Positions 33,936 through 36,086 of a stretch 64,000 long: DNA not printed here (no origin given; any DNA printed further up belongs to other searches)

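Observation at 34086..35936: Amino-acid permease (APC) fused to a SAM-dependent methyltransferase domain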

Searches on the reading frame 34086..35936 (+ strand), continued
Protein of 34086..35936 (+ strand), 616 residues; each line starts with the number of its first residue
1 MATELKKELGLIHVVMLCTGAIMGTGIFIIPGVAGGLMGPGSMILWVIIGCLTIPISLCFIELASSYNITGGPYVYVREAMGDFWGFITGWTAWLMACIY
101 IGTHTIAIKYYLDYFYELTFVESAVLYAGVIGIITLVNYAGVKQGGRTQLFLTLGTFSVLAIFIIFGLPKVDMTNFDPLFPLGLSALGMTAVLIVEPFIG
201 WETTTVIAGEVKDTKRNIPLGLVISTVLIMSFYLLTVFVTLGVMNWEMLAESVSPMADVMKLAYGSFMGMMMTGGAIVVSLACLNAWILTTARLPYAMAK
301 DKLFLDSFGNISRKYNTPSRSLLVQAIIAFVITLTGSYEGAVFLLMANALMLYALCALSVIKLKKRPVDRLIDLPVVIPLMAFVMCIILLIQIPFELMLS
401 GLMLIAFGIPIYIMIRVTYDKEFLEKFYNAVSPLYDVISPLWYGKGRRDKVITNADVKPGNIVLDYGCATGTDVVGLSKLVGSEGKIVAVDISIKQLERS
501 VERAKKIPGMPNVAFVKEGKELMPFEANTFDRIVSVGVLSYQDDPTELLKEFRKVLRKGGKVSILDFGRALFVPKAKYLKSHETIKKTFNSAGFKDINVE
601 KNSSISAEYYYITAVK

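Call 9: find_encoding_contigs(protein=P0001, flank=6000, max_places=3)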
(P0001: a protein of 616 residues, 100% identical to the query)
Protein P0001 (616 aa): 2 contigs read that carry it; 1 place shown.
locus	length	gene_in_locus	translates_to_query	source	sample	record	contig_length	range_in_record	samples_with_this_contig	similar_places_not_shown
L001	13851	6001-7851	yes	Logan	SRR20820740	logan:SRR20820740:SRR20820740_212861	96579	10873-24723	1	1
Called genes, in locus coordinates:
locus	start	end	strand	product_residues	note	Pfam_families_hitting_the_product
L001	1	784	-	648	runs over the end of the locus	-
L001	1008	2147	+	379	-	-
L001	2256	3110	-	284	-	PF01336:tRNA_anti-codon, PF08784:RPA_C (faint)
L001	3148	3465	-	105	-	-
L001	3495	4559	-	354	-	PF01926:MMR_HSR1, PF02421:FeoB_N, PF16897:MMR_HSR1_Xtn, PF02824:TGS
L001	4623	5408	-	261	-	PF00497:SBP_bac_3, PF10613:Lig_chan-Glu_bd (weak)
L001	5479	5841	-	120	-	-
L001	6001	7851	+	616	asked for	PF00324:AA_permease, PF13520:AA_permease_2, PF01209:Ubie_methyltran, PF13489:Methyltransf_23, PF13847:Methyltransf_31, PF08241:Methyltransf_11, PF08242:Methyltransf_12, PF13649:Methyltransf_25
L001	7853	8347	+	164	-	PF00571:CBS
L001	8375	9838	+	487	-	PF00398:RrnaAD, PF05175:MTS (weak), PF13649:Methyltransf_25 (weak), PF00702:Hydrolase, PF06888:Put_Phosphatase, PF12710:HAD, PF13419:HAD_2, PF08282:Hydrolase_3 (weak)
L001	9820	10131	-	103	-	-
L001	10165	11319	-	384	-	PF00155:Aminotran_1_2, PF01053:Cys_Met_Meta_PP (weak), PF01041:DegT_DnrJ_EryC1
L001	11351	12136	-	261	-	PF12773:DZR, PF13240:Zn_Ribbon_1 (faint), PF13248:Zn_ribbon_3 (faint), PF24463:DUF7577 (faint)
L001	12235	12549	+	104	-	-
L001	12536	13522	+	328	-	PF01992:vATP-synt_AC39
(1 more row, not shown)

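Call 10: find_encoding_contigs(protein=P0025, flank=6000, max_places=3)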
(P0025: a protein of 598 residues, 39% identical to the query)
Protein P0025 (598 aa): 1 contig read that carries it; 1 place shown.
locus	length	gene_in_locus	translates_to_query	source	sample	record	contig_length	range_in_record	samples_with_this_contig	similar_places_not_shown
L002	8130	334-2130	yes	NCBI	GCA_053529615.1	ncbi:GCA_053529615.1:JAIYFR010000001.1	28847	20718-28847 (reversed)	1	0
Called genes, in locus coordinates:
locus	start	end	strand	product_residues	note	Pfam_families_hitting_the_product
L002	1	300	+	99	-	?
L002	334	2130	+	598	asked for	PF00324:AA_permease, PF13520:AA_permease_2, PF01209:Ubie_methyltran, PF13489:Methyltransf_23, PF13847:Methyltransf_31, PF08241:Methyltransf_11, PF08242:Methyltransf_12, PF13649:Methyltransf_25, +3 more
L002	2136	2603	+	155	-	PF00571:CBS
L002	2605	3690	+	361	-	PF27233:MJ0711_N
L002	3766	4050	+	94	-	-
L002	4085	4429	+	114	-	-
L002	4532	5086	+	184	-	PF13482:RNase_H_2 (weak)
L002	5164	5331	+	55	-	-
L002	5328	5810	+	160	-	-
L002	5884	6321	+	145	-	-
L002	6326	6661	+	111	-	-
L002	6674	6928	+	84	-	-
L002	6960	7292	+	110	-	-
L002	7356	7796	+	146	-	-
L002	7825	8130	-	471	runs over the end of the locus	PF12706:Lactamase_B_2, PF07521:RMMBL (weak)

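Call 11: find_encoding_contigs(protein=P0032, flank=6000, max_places=3)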
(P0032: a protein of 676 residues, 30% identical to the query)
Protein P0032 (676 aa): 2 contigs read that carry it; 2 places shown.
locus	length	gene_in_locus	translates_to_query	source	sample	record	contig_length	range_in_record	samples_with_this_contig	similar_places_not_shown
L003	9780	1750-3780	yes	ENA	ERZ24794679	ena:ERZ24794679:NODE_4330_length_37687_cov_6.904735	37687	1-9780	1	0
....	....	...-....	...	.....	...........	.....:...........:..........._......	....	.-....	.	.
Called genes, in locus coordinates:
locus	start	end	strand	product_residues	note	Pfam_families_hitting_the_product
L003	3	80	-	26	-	?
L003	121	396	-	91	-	PF17253:DUF5320 (weak)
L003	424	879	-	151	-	PF02001:DUF134, PF08281:Sigma70_r4_2 (weak)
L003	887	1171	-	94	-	-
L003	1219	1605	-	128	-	-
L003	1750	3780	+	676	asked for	PF13520:AA_permease_2, PF00324:AA_permease, PF13489:Methyltransf_23, PF01209:Ubie_methyltran (weak), PF13847:Methyltransf_31, PF08241:Methyltransf_11, PF08242:Methyltransf_12, PF13649:Methyltransf_25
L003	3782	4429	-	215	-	PF01973:MptE-like (faint), PF04263:TPK_catalytic, PF04265:TPK_B1_binding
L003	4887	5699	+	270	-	PF23023:Anti-Pycsar_Apyc1, PF13483:Lactamase_B_3 (weak), PF12706:Lactamase_B_2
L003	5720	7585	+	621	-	PF09989:DUF2229 (weak), PF01869:BcrAD_BadFG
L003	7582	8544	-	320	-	PF06550:SPP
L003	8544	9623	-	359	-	PF00480:ROK (faint), PF02685:Glucokinase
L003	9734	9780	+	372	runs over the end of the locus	PF00579:tRNA-synt_1b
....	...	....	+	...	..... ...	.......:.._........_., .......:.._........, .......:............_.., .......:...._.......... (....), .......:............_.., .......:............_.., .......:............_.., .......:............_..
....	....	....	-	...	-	?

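Call 21: search_protein_families(library=pfam, proteins=[L002:2605-3690:+], max_evalue=0.001)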
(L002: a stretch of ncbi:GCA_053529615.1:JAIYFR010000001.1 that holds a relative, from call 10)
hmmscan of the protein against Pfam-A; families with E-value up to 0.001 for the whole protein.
L002:2605-3690:+ (361 aa): 0 families

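Call 25: find_encoding_contigs(protein=P0029, flank=5000, max_places=3)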
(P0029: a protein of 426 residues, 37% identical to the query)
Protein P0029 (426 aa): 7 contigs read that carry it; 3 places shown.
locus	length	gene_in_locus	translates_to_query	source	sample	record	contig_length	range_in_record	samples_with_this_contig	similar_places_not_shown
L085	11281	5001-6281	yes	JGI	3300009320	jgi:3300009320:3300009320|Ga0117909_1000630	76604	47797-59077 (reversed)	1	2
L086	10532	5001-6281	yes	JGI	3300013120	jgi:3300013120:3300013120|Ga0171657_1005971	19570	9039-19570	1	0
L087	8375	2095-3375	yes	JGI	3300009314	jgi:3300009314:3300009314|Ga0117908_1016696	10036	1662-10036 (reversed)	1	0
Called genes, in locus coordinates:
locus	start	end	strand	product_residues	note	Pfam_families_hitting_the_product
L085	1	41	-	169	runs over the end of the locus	PF01467:CTP_transf_like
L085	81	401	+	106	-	PF02643:DUF192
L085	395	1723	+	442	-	PF01368:DHH, PF21763:DHH_CID, PF02272:DHHA1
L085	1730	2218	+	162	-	PF06559:DCD_N (weak), PF22769:DCD, PF00692:dUTPase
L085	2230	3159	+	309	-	PF01478:Peptidase_A24, PF06847:Arc_PepC_II (weak)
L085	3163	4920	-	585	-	PF00999:Na_H_Exchanger, PF02254:TrkA_N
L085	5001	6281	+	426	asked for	PF00324:AA_permease, PF13520:AA_permease_2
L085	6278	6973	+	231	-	-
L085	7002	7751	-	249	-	PF01884:PcrB, PF00478:IMPDH (faint), PF00977:His_biosynth (weak)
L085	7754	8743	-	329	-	PF01040:UbiA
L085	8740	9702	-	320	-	PF01645:Glu_synthase (faint), PF01070:FMN_dh (weak), PF01180:DHO_dh (faint), PF01070:FMN_dh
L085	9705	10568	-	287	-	PF00696:AA_kinase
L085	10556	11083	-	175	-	PF02441:Flavoprotein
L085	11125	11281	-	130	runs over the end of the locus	PF01989:AcnX_swivel_put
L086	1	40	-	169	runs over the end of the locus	PF01467:CTP_transf_like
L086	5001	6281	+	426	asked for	PF00324:AA_permease, PF13520:AA_permease_2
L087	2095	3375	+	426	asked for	PF00324:AA_permease, PF13520:AA_permease_2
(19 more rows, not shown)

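Call 30: search_protein_families(library=pfam, proteins=[L003:1750-3780:+], max_evalue=0.001)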
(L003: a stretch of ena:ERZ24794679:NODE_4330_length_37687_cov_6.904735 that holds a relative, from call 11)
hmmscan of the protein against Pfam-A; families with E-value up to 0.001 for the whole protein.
L003:1750-3780:+ (676 aa): 11 families
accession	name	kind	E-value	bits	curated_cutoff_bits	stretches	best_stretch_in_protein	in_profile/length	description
PF13520.12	AA_permease_2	-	1.7e-49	169.4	27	1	43-427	2-405/427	Amino acid permease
PF00324.27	AA_permease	-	1.3e-31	110.2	24.6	1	47-427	2-417/470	Amino acid permease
PF13489.12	Methyltransf_23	-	7.3e-12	45.8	27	1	494-647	12-159/164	Methyltransferase domain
PF13847.12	Methyltransf_31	-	9.9e-12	45.2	27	1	505-644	4-128/145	Methyltransferase domain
PF08242.18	Methyltransf_12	-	6.3e-11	43.3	30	1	509-615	1-98/98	Methyltransferase domain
PF08241.18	Methyltransf_11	-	7.2e-09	36.6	21.2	1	509-617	1-95/95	Methyltransferase domain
PF13649.12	Methyltransf_25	-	9.6e-09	36.3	27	1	508-613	1-97/97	Methyltransferase domain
PF01209.24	Ubie_methyltran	-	1.9e-07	31.1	20.1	1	503-619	46-153/233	ubiE/COQ5 methyltransferase family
PF08704.16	GCD14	-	5.3e-05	23.4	26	1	504-562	40-98/247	tRNA methyltransferase complex GCD14 subunit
PF06325.19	PrmA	-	0.00011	22.2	22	1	504-614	161-255/296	Ribosomal protein L11 methyltransferase (PrmA)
PF05175.20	MTS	-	0.00045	20.3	23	1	498-558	27-83/170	Methyltransferase small domain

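Call 33: predict_structure(alignment_id=A1)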
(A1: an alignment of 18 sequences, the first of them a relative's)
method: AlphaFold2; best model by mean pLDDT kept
length: 616 residues; sequences in the alignment: 18
mean_pLDDT: 86.1   pTM: 0.79
mean pLDDT of the five models: 86.1, 84.7, 84.5, 81.3, 78.5
residues with pLDDT >= 90: 276; 70-90: 299; 50-70: 39; < 50: 2
segments of 3 or more residues with pLDDT < 50: none
pLDDT, mean of each block of 10 residues (from residue 1): 73 94 79 84 85 90 92 94 92 92 91 87 94 94 93 94 93 84 72 80 90 93 92 92 89 87 89 91 94 91 82 83 93 84 82 94 86 91 91 83 82 74 78 68 73 88 80 78 88 83 77 80 85 86 86 93 83 69 90 93 79 94
secondary structure, 60 per line:
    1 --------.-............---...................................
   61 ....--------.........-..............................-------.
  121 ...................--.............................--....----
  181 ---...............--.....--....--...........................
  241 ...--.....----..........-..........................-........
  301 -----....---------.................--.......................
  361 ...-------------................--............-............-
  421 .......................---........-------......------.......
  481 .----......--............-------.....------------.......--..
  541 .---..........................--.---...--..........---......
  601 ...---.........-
elements in order: H11-22 H26-64 H73-81 H83-112 H120-139 H142-170 H173-176 H184-198 H201-205 H214-243 H246-250 H255-264 H266-291 H293-300 H306-309 H319-335 H338-363 H377-392 H395-406 H408-419 H421-443 H447-454 E462-467 H474-481 E486-491 H494-505 E513-517 E530-536 H545-555 E556-570 H582-591 E595-603 E607-615

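Call 46: fold_search(model_id=the predicted structure, library=pdb)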
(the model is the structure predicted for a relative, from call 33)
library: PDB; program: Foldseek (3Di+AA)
matches with E <= 10: 1645; with E <= 0.001: 914
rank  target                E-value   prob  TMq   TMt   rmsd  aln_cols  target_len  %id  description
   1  9h76_A                4.4e-20  1.00  0.59  0.83   3.6       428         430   26  Bacterial LAT transporter BASC in complex with L-Ala and NB53 (released 2025-01-01)
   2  8kdg_B                8.8e-20  1.00  0.63  0.84   6.4       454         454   20  Structure of LAT1-CD98hc-Fab170 in complex with BCH, consensus map (released 2025-02-12)
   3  6f34_A                1.5e-19  1.00  0.61  0.80   3.5       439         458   22  Crystal structure of a bacterial cationic amino acid transporter (CAT) homologue bound to Arginine. (released 2018-02-14)
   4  8wnt_B                2.1e-19  1.00  0.63  0.83   2.6       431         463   25  Cryo EM map of SLC7A10 with L-Alanine substrate (released 2024-05-15)
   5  8xxi                  2.6e-19  1.00  0.63  0.82   2.5       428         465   24  Structure of y+LAT1 bound with Leu (released 2025-01-22)
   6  5oqt_A                6.1e-19  1.00  0.60  0.79   3.3       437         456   23  Crystal structure of a bacterial cationic amino acid transporter (CAT) homologue (released 2018-02-14)
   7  5j4n_B                1.1e-18  1.00  0.61  0.85   2.5       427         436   22  Crystal structure of the L-arginine/agmatine antiporter AdiC in complex with agmatine at 2.6 Angstroem resolution (released 2016-08-31)
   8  8xyj                  3.1e-18  1.00  0.62  0.82   2.9       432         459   23  Structure of y+LAT1 bound with Lys (released 2025-01-22)
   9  8ylp_B                3.1e-18  1.00  0.62  0.82   6.1       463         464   22  Overall structure of the y+LAT1-4F2hc bound with Arg (released 2025-03-12)
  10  8j8m_B                3.1e-18  1.00  0.63  0.82   6.4       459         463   20  Overall structure of the LAT1-4F2hc bound with tryptophan (released 2024-07-10)
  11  9ky5_A                4.6e-18  1.00  0.62  0.81   2.7       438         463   23  Structure of y+LAT2 bound with Arg (released 2025-04-23)
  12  6f2w_A                5.8e-18  1.00  0.59  0.82   3.4       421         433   25  Bacterial asc transporter crystal structure in open to in conformation (released 2019-04-24)
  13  8kdd_B                6.0e-18  1.00  0.63  0.84   6.6       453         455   19  Structure of LAT1-CD98hc-Fab170 in complex with JPH203, consensus map (released 2025-02-12)
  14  6f2g_A                6.5e-18  1.00  0.59  0.82   3.5       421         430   26  Bacterial asc transporter crystal structure in open to in conformation (released 2019-04-24)
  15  9c0e_A                8.5e-18  1.00  0.59  0.41  14.1       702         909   14  Phosphorylated human NKCC1_K289NA492E in complex with furosemide (released 2025-02-12)
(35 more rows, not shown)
